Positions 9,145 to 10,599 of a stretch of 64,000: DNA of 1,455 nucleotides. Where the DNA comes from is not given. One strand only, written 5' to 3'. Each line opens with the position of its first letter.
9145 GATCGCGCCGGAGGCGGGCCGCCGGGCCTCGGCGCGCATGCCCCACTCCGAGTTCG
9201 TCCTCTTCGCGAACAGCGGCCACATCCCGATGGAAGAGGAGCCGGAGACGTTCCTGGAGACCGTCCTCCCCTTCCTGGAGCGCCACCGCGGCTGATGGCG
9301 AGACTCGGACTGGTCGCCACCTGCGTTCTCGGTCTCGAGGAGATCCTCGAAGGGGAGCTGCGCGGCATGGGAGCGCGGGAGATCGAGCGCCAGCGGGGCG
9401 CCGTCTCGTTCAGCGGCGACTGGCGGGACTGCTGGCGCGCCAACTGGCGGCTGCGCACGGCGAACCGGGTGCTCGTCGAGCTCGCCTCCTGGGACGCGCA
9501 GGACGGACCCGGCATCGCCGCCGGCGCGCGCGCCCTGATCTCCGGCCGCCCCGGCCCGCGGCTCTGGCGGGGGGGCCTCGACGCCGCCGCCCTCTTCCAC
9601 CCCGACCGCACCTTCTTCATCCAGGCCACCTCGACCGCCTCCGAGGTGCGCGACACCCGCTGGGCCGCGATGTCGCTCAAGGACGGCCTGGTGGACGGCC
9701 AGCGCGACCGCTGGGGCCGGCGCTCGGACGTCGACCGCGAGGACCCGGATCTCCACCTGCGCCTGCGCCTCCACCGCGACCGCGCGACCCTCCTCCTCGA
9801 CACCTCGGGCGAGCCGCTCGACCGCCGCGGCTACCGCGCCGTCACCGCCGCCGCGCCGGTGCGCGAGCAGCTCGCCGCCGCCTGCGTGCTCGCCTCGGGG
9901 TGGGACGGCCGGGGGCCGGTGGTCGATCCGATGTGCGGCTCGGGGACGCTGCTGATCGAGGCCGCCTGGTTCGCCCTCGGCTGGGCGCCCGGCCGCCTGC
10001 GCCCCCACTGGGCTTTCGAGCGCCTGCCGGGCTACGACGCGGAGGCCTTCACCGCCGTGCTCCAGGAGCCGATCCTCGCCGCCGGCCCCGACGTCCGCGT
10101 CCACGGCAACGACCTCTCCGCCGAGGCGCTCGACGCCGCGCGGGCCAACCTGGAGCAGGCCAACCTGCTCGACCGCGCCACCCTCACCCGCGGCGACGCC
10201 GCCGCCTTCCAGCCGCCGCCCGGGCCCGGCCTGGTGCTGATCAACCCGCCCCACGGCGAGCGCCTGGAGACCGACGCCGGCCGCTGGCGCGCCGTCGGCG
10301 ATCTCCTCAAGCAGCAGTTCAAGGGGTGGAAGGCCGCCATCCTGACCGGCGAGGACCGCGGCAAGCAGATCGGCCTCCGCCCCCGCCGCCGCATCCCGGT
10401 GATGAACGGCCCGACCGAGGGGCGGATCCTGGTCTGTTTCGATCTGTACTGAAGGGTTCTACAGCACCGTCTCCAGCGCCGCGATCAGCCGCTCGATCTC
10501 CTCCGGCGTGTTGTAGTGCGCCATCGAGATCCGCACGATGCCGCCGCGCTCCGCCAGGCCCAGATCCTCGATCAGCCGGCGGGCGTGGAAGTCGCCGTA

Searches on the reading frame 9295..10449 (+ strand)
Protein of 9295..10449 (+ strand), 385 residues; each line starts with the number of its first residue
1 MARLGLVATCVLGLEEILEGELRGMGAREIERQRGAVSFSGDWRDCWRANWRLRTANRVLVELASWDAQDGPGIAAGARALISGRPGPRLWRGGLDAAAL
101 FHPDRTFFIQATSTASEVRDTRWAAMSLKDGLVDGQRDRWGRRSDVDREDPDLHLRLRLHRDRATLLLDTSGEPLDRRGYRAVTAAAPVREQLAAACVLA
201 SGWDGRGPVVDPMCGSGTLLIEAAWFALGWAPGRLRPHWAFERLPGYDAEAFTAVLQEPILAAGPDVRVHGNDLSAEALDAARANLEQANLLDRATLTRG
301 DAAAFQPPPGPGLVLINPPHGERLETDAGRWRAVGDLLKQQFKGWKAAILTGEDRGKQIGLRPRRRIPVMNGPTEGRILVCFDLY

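Call 22: search_protein_families(library=pfam, proteins=[window:9295-10449:+], max_evalue=0.001)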
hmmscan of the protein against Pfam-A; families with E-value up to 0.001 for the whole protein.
window:9295-10449:+ (385 aa): 4 families
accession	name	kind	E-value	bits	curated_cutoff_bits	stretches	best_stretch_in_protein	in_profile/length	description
PF01170.24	UPF0020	-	4e-32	112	22.3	1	178-376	1-193/197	RMKL-like, methyltransferase domain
PF22020.1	RlmL_1st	-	6.2e-20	71.4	27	1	6-60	2-55/55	RlmL ferredoxin-like domain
PF02926.22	THUMP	-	5.6e-07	30.3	20.6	1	97-169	16-84/84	THUMP domain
PF13649.12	Methyltransf_25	-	0.00018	22.6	27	0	260-308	15-61/97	Methyltransferase domain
